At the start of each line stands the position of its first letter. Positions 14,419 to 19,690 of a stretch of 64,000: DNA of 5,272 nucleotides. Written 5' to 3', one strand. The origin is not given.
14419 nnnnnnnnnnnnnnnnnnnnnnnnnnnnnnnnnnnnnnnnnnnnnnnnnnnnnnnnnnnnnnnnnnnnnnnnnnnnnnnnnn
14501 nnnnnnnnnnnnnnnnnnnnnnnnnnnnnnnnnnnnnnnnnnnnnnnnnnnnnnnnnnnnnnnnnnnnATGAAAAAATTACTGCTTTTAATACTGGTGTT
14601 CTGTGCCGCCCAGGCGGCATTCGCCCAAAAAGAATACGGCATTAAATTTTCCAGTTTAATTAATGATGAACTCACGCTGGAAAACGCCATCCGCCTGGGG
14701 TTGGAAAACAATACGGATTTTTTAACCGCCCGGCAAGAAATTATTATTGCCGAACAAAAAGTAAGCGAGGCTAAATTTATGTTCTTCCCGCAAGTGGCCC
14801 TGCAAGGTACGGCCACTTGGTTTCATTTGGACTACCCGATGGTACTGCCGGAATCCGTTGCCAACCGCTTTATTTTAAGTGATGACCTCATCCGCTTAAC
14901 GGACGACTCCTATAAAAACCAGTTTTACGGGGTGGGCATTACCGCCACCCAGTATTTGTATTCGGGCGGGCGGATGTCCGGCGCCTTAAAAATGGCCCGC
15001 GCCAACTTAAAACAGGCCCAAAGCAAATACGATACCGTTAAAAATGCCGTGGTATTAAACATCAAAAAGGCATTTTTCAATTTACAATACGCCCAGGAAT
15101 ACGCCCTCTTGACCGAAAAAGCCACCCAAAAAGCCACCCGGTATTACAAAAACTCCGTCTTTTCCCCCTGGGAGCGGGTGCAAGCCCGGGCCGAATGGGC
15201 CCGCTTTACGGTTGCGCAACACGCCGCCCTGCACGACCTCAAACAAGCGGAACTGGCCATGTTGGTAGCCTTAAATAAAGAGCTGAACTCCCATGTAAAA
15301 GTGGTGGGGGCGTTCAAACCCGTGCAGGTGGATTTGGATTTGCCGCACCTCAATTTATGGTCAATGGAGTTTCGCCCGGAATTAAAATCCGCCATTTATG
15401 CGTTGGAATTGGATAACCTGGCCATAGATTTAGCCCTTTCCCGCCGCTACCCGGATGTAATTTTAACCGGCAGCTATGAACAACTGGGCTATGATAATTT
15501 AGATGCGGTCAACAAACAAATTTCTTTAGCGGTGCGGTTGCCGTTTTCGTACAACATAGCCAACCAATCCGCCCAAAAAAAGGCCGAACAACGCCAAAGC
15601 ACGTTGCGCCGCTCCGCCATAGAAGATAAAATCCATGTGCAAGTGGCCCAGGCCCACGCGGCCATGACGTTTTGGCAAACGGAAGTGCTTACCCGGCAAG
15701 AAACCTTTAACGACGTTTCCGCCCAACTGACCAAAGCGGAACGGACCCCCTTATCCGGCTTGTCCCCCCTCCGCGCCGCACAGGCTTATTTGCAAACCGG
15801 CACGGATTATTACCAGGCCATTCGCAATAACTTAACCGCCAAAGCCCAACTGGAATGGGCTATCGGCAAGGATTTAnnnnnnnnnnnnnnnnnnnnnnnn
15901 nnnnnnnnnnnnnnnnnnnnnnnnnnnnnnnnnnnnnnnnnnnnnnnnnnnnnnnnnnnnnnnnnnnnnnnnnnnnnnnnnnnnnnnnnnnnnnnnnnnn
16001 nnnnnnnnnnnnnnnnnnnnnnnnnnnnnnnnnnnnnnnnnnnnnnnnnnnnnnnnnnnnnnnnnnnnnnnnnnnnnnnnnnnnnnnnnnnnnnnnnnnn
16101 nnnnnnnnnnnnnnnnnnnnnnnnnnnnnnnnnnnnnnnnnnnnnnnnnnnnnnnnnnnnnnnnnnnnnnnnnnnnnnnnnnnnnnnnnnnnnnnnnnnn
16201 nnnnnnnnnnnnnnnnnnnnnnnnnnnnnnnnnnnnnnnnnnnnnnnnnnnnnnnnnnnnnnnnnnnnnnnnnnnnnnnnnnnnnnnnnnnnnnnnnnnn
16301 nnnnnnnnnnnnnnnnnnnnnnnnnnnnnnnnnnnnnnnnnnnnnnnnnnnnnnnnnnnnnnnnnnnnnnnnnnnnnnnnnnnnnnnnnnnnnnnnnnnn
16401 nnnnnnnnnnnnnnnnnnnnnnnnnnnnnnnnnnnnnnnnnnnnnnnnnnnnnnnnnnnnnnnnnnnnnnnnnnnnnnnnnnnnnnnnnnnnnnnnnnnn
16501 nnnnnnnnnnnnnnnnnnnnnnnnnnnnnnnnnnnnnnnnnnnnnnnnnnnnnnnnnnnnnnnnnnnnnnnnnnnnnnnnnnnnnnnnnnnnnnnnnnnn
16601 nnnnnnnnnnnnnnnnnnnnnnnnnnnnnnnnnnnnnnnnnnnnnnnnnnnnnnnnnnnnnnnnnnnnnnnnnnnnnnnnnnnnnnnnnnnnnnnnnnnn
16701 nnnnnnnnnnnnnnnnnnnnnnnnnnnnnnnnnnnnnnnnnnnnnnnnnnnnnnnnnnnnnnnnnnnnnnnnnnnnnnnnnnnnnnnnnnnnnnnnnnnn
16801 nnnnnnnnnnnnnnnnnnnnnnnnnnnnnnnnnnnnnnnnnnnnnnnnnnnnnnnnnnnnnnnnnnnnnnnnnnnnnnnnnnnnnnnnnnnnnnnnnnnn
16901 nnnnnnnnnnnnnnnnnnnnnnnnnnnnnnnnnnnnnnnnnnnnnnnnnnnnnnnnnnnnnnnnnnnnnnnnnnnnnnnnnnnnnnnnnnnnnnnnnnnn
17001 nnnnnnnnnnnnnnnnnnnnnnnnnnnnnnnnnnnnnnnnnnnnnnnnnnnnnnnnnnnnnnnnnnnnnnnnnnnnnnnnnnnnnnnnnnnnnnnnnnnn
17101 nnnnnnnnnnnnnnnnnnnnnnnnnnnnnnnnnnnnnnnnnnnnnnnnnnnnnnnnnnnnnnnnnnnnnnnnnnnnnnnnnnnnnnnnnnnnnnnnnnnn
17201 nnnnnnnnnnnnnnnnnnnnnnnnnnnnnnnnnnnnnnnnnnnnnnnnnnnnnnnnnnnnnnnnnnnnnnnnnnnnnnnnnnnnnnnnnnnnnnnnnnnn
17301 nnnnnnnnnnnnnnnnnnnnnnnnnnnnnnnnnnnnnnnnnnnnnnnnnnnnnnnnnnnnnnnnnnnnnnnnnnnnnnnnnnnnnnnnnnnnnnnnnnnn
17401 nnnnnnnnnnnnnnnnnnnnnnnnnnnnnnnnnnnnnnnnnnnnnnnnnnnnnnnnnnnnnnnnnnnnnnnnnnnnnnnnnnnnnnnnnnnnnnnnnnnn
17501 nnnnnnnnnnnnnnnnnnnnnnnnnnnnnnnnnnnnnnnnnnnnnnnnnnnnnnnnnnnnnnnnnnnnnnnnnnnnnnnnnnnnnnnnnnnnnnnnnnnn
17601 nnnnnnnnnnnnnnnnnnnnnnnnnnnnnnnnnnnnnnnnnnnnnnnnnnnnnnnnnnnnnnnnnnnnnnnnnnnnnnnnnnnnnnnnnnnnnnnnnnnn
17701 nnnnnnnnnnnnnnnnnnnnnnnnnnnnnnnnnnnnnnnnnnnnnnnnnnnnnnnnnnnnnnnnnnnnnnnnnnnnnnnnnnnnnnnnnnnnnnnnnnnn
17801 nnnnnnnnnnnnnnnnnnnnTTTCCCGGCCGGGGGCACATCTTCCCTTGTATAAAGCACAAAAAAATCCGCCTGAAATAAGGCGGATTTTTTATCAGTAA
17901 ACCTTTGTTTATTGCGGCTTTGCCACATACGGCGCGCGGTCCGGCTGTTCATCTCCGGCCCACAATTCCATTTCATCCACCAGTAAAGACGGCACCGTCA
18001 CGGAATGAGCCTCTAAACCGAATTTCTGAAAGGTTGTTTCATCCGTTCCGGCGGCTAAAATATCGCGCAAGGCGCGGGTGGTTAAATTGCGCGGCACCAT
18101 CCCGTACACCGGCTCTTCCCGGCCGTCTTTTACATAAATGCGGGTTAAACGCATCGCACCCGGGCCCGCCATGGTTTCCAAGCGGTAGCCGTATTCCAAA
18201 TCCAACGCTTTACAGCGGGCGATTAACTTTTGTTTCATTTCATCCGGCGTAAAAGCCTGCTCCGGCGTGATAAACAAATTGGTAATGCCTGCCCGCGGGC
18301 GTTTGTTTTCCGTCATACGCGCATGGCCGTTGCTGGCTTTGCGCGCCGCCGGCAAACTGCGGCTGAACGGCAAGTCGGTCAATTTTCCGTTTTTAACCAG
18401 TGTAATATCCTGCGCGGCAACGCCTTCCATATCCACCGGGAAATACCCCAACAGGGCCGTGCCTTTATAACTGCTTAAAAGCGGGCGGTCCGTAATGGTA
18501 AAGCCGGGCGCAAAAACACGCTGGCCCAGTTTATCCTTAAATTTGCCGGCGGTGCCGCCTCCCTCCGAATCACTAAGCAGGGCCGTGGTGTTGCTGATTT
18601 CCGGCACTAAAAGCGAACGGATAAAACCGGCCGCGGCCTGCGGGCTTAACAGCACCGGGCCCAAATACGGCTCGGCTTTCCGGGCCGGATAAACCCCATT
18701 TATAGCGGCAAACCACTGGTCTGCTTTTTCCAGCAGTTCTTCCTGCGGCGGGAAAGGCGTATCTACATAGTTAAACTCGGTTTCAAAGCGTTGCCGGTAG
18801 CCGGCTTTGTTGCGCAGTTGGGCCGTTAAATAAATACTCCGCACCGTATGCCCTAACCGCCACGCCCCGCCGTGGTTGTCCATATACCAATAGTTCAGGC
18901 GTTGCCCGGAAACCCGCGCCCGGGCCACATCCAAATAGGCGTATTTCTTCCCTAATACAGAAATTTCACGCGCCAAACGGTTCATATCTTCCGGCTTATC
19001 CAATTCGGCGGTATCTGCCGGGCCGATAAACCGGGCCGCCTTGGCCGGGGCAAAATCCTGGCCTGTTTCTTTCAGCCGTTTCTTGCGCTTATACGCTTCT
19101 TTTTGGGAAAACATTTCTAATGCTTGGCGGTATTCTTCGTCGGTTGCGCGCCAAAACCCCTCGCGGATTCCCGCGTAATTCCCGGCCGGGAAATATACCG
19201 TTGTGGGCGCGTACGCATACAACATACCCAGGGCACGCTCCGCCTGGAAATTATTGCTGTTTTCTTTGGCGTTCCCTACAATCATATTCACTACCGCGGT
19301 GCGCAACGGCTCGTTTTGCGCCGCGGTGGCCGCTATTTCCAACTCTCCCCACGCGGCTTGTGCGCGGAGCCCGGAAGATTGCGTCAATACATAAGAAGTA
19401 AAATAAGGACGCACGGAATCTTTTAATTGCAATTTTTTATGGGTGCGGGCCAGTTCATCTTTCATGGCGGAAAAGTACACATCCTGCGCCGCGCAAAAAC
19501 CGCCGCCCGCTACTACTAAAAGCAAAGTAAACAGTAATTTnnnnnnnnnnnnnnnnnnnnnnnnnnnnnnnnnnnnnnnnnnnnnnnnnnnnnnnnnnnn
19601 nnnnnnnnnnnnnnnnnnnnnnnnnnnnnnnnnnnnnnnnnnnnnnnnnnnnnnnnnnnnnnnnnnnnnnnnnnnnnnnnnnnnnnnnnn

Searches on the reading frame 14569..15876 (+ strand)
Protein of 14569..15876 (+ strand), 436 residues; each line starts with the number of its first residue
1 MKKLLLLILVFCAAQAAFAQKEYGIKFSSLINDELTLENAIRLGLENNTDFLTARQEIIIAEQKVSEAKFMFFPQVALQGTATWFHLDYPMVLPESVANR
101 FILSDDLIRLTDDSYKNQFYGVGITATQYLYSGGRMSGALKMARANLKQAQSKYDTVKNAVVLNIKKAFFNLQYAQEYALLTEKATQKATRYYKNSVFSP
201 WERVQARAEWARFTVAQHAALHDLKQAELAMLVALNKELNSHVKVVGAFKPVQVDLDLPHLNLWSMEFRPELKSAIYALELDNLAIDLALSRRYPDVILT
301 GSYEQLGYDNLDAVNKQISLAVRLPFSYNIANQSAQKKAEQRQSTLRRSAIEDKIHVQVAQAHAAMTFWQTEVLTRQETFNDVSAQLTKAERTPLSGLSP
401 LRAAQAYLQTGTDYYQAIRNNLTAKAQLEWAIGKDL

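Call 83: search_protein_families(library=pfam, proteins=[window:14569-15876:+], max_evalue=0.00001)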
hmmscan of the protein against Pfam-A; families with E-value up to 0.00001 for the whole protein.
window:14569-15876:+ (436 aa): 1 family
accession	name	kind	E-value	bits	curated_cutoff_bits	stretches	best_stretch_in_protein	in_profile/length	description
PF02321.23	OEP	-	2.7e-30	106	22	2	37-196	1-140/187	Outer membrane efflux protein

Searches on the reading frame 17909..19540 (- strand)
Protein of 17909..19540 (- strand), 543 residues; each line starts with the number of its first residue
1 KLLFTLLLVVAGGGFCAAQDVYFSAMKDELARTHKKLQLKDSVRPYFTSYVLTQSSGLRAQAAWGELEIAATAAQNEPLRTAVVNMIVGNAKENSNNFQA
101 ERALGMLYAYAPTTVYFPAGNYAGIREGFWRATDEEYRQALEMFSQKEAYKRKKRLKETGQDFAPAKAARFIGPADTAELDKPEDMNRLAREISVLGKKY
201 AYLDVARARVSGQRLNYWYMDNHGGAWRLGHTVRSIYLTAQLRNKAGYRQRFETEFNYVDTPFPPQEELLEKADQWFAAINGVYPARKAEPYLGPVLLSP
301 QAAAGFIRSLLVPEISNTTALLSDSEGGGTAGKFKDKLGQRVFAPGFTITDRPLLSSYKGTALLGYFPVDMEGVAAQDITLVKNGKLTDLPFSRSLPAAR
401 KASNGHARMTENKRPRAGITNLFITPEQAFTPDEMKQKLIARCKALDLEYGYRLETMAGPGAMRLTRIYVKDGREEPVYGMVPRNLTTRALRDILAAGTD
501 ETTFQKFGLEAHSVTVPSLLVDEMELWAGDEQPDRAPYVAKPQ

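Call 83: search_protein_families(library=pfam, proteins=[window:17909-19540:-], max_evalue=0.00001)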
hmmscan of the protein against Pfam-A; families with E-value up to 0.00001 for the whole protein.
window:17909-19540:- (543 aa): 1 family
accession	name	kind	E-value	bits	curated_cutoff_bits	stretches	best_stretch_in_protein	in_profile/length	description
PF19289.4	PmbA_TldD_3rd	-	2.5e-22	79.6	22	1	295-525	5-217/220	PmbA/TldA metallopeptidase C-terminal domain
